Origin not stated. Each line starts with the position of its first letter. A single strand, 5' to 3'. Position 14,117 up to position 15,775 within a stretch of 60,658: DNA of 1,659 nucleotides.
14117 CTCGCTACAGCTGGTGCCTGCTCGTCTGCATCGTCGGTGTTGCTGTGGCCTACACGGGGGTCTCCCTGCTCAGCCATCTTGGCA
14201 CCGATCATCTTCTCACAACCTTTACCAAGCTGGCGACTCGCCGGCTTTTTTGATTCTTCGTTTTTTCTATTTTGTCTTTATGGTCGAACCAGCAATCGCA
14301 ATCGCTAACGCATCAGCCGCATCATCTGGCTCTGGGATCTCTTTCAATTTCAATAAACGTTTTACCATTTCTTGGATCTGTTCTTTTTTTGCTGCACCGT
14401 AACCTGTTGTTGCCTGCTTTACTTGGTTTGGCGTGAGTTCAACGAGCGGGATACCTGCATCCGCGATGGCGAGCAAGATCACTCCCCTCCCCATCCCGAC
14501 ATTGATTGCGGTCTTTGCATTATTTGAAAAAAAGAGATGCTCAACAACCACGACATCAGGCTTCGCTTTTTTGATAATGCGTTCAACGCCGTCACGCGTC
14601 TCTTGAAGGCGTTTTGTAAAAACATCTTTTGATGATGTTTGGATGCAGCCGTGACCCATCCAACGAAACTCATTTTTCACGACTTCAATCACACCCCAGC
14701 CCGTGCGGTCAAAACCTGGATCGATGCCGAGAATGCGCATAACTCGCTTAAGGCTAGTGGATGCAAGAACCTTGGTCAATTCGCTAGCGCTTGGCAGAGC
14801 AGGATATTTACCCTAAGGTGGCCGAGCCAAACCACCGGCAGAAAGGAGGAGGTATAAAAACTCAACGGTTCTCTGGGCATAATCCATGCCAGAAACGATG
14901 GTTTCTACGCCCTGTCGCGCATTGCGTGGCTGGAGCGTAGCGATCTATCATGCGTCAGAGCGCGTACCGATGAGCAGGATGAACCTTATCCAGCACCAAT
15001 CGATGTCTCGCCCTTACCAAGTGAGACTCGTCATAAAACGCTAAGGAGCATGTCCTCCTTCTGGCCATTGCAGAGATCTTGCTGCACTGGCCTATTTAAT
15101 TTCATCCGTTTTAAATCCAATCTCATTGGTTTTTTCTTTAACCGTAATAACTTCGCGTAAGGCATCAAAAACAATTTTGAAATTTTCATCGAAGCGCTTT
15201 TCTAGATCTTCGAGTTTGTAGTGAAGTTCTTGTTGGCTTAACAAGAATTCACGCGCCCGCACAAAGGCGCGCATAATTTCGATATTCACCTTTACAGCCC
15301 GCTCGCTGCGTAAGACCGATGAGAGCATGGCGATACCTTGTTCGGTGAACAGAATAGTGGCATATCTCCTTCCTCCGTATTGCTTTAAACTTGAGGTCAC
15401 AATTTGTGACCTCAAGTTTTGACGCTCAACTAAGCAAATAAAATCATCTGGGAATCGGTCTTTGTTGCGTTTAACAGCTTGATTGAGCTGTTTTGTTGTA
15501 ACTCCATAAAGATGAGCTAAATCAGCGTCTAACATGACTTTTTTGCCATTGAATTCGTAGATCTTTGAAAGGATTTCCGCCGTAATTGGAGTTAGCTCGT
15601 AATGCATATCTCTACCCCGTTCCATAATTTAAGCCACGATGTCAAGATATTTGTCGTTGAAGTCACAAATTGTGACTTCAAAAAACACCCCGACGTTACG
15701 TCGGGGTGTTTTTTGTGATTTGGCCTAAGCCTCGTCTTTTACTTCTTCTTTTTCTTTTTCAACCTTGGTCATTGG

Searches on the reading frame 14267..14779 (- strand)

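Call 73: search_protein_families(library=pfam, proteins=[window:14267-14779:-])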
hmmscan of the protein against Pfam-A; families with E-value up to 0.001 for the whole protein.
window:14267-14779:- (170 aa): 1 family
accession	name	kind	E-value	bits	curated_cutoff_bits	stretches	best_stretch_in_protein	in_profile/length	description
PF02075.23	RuvC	-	4.1e-48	163.5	22.2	1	16-163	1-147/148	Crossover junction endodeoxyribonuclease RuvC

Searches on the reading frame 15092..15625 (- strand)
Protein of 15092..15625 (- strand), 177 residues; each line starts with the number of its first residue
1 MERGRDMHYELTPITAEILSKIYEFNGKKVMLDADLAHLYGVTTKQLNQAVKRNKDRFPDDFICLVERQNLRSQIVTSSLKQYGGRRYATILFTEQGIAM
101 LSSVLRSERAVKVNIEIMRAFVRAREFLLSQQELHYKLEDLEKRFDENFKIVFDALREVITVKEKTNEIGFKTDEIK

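Call 73: search_protein_families(library=pfam, proteins=[window:15092-15625:-])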
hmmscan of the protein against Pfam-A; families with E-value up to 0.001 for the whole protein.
window:15092-15625:- (177 aa): 2 families
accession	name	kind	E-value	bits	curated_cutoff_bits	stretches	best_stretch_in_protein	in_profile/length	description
PF10543.14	ORF6N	-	7e-32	110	27.8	1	20-104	1-86/86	ORF6N domain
PF09669.15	Phage_pRha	-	0.00071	20.5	29.9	0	45-123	15-88/91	Phage regulatory protein Rha (Phage_pRha)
